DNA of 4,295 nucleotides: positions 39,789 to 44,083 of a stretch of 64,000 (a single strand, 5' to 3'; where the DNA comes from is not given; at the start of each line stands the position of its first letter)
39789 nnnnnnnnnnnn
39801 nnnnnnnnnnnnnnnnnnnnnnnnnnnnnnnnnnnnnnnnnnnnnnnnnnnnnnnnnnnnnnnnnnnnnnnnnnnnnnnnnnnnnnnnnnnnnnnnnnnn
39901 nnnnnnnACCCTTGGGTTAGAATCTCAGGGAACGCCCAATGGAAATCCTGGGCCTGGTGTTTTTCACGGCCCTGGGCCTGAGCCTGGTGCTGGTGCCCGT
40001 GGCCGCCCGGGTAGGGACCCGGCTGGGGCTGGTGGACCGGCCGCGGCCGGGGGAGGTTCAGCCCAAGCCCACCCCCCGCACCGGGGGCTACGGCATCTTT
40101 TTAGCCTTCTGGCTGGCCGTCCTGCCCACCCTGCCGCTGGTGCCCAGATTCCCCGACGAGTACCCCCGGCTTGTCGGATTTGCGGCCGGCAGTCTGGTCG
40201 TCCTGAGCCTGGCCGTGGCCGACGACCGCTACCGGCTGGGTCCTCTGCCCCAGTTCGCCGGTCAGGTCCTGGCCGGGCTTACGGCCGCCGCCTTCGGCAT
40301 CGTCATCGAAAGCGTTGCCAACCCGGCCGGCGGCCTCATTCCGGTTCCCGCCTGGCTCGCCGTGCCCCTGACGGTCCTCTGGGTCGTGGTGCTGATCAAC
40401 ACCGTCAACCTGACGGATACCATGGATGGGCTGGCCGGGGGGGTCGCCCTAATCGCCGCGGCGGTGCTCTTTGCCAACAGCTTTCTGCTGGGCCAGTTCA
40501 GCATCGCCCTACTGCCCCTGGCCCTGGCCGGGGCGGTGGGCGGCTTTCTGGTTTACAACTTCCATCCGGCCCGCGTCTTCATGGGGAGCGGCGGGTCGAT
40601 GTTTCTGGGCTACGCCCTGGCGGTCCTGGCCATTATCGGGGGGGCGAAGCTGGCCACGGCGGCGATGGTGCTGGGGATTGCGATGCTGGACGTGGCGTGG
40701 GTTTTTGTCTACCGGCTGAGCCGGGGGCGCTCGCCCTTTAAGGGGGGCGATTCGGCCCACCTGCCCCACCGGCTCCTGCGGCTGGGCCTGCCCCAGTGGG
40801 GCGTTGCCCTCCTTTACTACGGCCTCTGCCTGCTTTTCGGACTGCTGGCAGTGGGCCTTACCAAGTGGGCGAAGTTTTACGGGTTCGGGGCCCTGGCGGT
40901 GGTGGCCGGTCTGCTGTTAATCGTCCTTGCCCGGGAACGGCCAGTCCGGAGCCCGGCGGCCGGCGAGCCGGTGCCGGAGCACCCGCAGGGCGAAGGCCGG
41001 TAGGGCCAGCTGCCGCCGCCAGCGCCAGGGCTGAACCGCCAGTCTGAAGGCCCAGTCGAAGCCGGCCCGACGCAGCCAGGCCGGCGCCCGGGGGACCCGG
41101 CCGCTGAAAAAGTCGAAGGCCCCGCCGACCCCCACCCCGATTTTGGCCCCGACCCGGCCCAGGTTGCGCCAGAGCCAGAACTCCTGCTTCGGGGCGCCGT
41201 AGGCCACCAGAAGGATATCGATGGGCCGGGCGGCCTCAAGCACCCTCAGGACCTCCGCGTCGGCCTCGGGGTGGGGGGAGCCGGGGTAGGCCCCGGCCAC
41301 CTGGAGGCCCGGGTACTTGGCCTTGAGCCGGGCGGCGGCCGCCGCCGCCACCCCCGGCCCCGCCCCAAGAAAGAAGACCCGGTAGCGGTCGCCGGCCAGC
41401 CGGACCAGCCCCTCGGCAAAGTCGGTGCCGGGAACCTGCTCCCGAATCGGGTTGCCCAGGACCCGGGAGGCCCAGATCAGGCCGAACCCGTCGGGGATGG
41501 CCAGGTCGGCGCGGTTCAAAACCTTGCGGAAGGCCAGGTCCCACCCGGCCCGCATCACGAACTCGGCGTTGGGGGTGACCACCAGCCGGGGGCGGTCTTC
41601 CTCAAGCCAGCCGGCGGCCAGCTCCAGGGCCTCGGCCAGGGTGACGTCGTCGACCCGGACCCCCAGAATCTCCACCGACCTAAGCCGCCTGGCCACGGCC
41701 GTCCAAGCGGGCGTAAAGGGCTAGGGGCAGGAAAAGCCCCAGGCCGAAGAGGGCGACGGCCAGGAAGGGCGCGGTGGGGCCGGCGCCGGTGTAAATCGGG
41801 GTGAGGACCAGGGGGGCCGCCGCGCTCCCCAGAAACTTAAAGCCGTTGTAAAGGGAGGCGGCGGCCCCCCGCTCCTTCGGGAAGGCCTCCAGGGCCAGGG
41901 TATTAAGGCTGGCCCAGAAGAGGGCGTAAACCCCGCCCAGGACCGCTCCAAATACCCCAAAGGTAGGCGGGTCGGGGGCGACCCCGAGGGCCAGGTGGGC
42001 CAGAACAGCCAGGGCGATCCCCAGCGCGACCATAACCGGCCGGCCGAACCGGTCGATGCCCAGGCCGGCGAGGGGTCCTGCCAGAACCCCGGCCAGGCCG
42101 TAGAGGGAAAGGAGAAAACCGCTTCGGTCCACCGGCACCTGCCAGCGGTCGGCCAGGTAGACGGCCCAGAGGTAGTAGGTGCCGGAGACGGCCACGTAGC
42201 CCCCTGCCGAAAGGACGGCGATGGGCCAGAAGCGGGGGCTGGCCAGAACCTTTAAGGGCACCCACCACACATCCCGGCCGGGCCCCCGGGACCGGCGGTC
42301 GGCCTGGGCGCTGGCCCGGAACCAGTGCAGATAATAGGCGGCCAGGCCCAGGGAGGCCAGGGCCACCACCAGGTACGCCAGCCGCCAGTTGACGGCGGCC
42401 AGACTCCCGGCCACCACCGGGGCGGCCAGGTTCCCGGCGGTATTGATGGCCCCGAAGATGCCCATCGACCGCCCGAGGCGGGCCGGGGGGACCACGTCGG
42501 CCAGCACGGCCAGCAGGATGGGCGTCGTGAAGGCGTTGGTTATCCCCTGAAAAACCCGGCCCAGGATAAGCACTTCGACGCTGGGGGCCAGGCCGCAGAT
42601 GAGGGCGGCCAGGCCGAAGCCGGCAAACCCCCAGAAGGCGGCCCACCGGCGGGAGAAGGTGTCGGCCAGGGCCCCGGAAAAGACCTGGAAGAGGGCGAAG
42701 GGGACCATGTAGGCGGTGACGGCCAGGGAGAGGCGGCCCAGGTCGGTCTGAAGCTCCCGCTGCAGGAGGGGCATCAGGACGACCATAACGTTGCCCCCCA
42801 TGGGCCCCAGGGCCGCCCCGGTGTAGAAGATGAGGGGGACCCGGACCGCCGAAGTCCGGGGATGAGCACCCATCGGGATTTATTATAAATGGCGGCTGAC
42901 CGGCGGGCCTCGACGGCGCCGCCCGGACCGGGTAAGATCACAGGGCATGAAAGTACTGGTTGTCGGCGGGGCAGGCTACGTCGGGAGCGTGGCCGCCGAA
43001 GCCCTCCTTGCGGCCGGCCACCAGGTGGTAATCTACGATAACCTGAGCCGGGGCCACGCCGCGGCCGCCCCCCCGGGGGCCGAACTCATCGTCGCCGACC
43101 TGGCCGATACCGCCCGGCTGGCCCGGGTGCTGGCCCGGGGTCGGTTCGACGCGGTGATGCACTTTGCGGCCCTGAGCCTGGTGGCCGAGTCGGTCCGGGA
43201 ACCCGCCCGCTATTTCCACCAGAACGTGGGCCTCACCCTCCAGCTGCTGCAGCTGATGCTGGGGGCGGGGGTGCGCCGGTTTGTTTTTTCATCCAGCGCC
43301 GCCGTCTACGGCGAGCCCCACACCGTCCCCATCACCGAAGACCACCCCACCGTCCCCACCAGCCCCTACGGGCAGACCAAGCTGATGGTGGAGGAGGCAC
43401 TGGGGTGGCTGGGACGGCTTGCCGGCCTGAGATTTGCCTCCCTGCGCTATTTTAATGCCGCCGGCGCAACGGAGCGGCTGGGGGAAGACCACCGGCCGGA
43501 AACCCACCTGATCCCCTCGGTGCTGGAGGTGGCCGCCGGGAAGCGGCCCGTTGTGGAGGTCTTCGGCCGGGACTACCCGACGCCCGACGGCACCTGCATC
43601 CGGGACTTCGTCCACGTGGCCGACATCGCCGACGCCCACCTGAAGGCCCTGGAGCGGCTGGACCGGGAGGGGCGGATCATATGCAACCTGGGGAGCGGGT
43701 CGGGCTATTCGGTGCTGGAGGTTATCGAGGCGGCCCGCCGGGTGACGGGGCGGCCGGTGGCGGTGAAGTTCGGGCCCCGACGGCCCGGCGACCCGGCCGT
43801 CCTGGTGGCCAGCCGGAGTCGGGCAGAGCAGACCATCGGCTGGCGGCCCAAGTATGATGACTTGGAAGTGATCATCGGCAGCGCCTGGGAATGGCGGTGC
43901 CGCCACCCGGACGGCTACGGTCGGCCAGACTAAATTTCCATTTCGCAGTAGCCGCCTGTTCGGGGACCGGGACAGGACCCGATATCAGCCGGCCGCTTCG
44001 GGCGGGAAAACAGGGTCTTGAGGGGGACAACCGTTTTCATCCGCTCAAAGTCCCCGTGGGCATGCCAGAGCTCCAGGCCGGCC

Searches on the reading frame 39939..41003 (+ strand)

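Call 85: search_protein_families(library=pfam, proteins=[window:39939-41003:+], max_evalue=0.00001)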
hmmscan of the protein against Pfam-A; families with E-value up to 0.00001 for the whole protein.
window:39939-41003:+ (354 aa): 1 family
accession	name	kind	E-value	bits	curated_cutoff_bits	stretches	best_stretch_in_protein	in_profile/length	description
PF00953.26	Glycos_transf_4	-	1.1e-35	123.5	27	1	79-234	2-159/160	Glycosyl transferase family 4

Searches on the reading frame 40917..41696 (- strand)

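Call 85: search_protein_families(library=pfam, proteins=[window:40917-41696:-], max_evalue=0.00001)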
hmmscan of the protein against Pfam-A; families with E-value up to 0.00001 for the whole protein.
window:40917-41696:- (259 aa): 1 family
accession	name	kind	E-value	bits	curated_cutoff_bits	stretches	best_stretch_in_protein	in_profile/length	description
PF03808.19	Glyco_tran_WecG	-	3.2e-55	186.9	27.4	1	63-229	1-167/168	Glycosyl transferase WecG/TagA/CpsF family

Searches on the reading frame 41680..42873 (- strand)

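Call 85: search_protein_families(library=pfam, proteins=[window:41680-42873:-], max_evalue=0.00001)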
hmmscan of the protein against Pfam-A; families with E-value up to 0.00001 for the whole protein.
window:41680-42873:- (397 aa): 2 families
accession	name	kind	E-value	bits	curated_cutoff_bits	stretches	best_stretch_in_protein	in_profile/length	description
PF07690.21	MFS_1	-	2.7e-50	171.7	33.4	2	19-236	4-225/347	Major Facilitator Superfamily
PF00083.30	Sugar_tr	-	4.7e-06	26.2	22.3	0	47-172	47-179/452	Sugar (and other) transporter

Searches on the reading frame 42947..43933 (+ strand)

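Call 85: search_protein_families(library=pfam, proteins=[window:42947-43933:+], max_evalue=0.00001)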
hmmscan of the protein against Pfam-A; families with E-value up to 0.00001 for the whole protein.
window:42947-43933:+ (328 aa): 7 families
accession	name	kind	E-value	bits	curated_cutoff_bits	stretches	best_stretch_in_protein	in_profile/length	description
PF01370.27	Epimerase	-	6.3e-58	196.4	20.9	1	3-247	1-238/240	NAD dependent epimerase/dehydratase family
PF16363.11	GDP_Man_Dehyd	-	5e-47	161.4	27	1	4-304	1-324/332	GDP-mannose 4,6 dehydratase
PF05368.20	NmrA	-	1e-11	45.4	27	1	2-118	4-108/298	NmrA-like family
PF04321.23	RmlD_sub_bind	-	2.3e-11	43.7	27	1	1-152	1-136/287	RmlD substrate binding domain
PF01073.25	3Beta_HSD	-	3.4e-11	43.1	22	1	4-151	1-156/280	3-beta hydroxysteroid dehydrogenase/isomerase family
PF13460.12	NAD_binding_10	-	2.7e-10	40.8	27.2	1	7-125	1-107/184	NAD(P)H-binding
PF02719.21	Polysacc_synt_2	-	8.4e-08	32.2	20.2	1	3-173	1-173/293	Polysaccharide biosynthesis protein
